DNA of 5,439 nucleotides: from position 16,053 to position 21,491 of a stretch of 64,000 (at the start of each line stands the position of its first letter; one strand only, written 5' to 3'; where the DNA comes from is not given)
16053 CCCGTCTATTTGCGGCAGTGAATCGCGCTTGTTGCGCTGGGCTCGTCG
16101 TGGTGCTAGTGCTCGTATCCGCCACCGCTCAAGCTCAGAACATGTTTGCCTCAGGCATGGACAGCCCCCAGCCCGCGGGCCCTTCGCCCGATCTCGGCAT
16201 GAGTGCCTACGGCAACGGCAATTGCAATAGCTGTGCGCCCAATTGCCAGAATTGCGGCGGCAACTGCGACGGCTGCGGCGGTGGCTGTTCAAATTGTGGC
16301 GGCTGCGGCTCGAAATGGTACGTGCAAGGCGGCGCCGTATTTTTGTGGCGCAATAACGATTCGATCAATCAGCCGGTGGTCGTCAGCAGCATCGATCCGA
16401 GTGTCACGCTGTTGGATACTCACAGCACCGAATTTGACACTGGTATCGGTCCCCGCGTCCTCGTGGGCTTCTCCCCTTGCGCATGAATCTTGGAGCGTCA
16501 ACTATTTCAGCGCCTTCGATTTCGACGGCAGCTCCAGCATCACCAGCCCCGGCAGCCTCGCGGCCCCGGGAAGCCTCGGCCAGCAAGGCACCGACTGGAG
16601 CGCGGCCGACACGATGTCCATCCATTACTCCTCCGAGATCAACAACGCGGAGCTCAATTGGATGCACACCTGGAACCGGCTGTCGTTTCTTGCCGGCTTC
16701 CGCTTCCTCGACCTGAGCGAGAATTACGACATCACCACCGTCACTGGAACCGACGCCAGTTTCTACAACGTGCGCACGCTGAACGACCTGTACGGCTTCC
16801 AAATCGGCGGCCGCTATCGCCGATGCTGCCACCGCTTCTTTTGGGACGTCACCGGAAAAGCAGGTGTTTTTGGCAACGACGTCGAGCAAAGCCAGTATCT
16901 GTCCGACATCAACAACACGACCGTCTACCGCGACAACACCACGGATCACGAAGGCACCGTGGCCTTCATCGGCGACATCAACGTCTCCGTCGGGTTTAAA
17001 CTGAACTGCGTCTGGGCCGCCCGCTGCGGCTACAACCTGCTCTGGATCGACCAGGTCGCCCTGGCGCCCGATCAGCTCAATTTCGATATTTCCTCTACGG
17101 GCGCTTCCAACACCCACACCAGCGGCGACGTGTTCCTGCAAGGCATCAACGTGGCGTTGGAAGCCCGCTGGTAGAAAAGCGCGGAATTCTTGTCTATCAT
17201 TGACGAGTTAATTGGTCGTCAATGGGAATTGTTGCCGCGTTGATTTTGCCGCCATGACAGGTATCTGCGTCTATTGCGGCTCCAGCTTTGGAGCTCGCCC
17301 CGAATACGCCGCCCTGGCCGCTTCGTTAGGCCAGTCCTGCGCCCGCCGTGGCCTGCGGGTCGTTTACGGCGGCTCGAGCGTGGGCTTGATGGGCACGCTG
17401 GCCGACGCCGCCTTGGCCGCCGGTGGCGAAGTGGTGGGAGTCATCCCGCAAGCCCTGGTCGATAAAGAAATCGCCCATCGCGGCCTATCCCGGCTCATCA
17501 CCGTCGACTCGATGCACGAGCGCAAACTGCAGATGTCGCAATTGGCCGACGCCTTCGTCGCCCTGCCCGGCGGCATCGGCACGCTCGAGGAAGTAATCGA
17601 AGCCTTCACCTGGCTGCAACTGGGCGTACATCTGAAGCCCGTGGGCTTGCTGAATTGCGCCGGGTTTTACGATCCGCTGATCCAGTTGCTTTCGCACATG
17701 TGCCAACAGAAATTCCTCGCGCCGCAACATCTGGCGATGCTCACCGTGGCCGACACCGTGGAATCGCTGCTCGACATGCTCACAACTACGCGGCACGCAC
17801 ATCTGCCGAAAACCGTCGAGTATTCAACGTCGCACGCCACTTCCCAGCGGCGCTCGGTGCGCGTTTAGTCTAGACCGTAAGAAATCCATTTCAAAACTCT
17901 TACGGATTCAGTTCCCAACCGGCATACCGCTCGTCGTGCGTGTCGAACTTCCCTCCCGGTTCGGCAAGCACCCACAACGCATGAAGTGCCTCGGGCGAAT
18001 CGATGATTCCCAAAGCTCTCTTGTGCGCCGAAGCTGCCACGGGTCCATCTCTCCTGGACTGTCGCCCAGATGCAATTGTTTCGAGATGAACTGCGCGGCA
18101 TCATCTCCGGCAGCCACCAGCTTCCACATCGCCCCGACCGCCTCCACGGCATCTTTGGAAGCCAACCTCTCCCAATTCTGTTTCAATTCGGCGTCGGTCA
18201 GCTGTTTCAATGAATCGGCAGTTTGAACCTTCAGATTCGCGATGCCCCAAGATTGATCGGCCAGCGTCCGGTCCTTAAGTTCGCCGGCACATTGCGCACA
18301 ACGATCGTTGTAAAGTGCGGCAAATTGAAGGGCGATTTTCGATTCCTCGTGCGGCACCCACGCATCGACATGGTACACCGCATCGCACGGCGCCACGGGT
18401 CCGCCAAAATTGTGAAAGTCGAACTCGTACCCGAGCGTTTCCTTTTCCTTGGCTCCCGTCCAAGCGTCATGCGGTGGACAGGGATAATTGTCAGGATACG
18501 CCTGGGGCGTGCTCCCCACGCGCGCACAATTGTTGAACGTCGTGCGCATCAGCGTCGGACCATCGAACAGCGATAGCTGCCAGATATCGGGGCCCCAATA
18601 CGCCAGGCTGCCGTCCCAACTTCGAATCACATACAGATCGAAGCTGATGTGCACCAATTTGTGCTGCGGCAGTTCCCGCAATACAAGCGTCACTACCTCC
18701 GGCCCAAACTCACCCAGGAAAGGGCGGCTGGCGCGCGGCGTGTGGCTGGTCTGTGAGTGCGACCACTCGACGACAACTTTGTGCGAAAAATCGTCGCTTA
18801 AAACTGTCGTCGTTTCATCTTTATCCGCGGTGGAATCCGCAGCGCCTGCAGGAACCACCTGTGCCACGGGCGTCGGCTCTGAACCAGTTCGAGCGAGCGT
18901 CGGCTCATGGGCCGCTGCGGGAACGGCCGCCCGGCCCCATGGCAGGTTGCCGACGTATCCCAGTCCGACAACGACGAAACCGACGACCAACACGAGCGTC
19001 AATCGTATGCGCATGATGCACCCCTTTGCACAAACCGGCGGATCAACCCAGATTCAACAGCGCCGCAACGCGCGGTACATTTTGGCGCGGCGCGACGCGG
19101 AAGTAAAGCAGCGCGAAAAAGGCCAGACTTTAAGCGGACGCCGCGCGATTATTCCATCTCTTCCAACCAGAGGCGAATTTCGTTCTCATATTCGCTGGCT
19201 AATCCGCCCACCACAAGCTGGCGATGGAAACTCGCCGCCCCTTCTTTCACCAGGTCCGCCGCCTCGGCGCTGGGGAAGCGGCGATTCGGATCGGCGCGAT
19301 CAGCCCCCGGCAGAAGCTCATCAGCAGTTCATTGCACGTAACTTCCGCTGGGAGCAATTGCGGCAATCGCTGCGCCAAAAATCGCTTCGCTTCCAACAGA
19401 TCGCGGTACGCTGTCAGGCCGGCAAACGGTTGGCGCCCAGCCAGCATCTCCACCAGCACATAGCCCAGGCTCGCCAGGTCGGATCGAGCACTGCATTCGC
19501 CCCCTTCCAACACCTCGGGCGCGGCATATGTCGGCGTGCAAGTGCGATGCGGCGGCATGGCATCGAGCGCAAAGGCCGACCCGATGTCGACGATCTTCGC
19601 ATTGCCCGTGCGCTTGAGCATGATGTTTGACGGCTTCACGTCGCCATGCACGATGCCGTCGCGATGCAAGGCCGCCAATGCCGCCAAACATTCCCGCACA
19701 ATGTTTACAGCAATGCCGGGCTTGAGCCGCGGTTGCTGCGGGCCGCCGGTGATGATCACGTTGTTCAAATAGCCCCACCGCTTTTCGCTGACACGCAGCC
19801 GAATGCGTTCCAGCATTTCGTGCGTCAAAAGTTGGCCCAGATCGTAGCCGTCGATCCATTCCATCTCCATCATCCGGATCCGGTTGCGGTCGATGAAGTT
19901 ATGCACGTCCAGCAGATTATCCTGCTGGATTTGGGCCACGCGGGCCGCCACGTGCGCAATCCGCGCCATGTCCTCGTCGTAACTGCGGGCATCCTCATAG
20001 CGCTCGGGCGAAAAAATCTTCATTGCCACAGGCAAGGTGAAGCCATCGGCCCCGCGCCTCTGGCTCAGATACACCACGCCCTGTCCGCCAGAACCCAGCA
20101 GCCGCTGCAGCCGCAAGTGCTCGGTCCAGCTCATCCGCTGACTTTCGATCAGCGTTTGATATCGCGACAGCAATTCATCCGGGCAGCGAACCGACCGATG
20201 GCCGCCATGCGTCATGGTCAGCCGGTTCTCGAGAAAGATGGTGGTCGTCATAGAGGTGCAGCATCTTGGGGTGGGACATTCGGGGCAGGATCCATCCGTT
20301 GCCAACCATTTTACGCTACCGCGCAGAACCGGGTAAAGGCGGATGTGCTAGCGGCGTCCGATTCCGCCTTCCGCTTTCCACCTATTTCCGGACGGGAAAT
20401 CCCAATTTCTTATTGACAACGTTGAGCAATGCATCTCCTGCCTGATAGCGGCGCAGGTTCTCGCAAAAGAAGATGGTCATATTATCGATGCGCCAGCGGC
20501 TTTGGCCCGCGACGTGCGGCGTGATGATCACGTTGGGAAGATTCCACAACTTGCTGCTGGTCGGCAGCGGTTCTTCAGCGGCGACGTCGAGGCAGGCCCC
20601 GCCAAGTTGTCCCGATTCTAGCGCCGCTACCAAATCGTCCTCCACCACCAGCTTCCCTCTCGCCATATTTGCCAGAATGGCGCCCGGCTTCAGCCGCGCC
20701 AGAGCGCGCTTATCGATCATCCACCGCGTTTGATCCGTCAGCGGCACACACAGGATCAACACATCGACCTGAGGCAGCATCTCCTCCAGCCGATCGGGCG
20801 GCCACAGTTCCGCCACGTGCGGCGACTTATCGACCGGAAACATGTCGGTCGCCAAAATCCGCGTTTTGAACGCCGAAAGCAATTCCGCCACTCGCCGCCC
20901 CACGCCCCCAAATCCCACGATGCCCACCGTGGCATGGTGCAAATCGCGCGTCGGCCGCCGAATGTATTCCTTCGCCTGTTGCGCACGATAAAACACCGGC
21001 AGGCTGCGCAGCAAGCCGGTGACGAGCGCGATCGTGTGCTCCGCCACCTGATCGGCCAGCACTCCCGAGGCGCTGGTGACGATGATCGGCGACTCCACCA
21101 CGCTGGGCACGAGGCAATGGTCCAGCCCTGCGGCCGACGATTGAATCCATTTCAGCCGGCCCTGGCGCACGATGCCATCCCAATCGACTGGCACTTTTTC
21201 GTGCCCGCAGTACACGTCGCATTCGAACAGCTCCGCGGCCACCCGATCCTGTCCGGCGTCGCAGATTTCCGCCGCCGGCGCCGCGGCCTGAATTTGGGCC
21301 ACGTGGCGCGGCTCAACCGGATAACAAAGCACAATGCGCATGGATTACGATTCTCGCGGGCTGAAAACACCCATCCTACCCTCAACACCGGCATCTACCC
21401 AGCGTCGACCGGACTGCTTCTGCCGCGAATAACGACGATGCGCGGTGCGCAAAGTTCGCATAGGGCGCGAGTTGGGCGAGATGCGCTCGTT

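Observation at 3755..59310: About 17 reading-frame breaks in ~50 genes, each on or next to a GCGC/(GC)n motif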

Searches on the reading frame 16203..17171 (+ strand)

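Call 9: search_protein_families(library=pfam, proteins=[window:16203-17171:+], max_evalue=0.01)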
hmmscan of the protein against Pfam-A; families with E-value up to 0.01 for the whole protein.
window:16203-17171:+ (323 aa): 1 family
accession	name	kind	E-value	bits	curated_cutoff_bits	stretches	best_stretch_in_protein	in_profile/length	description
PF07585.17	BBP7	-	2.5e-12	47.1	26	1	138-323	124-350/350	Putative beta barrel porin-7 (BBP7)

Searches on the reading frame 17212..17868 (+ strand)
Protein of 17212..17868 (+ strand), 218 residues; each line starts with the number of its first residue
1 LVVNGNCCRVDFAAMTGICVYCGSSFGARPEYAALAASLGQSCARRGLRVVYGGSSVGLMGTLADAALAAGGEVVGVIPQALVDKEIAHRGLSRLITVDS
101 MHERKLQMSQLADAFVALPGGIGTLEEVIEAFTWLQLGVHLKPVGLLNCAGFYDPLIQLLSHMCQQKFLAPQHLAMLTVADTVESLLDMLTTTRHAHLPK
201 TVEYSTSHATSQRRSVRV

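Call 55: search_protein_families(library=pfam, proteins=[window:17212-17868:+], max_evalue=0.001)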
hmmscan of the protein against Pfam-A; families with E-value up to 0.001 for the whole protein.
window:17212-17868:+ (218 aa): 2 families
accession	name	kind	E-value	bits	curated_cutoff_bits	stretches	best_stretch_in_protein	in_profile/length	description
PF03641.19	Lysine_decarbox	-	7.5e-43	146.3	27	1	60-188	1-129/131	Possible lysine decarboxylase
PF18306.6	LDcluster4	-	7e-15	55.4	26.3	1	23-133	8-115/151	SLOG cluster4 family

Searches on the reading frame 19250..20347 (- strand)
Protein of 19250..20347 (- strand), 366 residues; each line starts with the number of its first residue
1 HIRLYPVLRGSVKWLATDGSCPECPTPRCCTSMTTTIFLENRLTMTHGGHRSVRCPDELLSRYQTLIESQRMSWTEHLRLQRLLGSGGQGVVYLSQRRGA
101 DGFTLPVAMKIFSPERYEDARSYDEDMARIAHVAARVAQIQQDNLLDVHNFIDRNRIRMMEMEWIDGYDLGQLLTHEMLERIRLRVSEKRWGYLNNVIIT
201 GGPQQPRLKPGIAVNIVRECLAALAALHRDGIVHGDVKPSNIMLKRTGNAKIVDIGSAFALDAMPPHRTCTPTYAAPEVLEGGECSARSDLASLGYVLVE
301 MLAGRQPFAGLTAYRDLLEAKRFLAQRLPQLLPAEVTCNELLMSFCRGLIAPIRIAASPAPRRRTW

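Call 10: search_protein_families(library=pfam, proteins=[window:19250-20347:-], max_evalue=0.01)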
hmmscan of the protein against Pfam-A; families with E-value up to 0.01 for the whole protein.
window:19250-20347:- (366 aa): 8 families
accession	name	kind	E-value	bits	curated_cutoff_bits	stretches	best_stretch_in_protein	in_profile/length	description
PF00069.31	Pkinase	-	6.8e-31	108.1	31.7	1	80-313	3-202/263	Protein kinase domain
PF07714.23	PK_Tyr_Ser-Thr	-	1.8e-19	70.5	23.1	1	79-321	2-218/258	Protein tyrosine and serine/threonine kinase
PF17667.7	Pkinase_fungal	-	8e-08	31.8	24.1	1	216-300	291-385/387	Fungal protein kinase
PF07387.17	Seadorna_VP7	-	4.8e-06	26.3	20.3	1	213-257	143-189/308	Seadornavirus VP7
PF01636.29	APH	-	0.00024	21.4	23.2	1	204-253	153-192/239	Phosphotransferase enzyme family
PF13095.12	FTA2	-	0.00032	20.9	30.2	1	203-258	163-213/214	Kinetochore Sim4 complex subunit FTA2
PF14531.12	Kinase-like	-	0.0012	18.6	25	1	224-280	158-213/289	Kinase-like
PF03109.22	ABC1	-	0.0023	17.5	22.9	1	158-261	143-217/244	ABC1 atypical kinase-like domain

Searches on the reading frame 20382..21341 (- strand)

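Call 56: search_protein_families(library=pfam, proteins=[window:20382-21341:-], max_evalue=0.001)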
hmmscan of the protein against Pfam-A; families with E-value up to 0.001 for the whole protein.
window:20382-21341:- (319 aa): 3 families
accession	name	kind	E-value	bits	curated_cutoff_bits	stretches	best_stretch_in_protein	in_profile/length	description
PF02826.25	2-Hacid_dh_C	-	1.7e-52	177.8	25.1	1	104-278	1-178/178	D-isomer specific 2-hydroxyacid dehydrogenase, NAD binding domain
PF00389.36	2-Hacid_dh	-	1.3e-10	41.5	24.6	1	8-310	6-134/134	D-isomer specific 2-hydroxyacid dehydrogenase, catalytic domain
PF00670.27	AdoHcyase_NAD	-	2.7e-05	24.8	27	1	138-228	25-111/162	S-adenosyl-L-homocysteine hydrolase, NAD binding domain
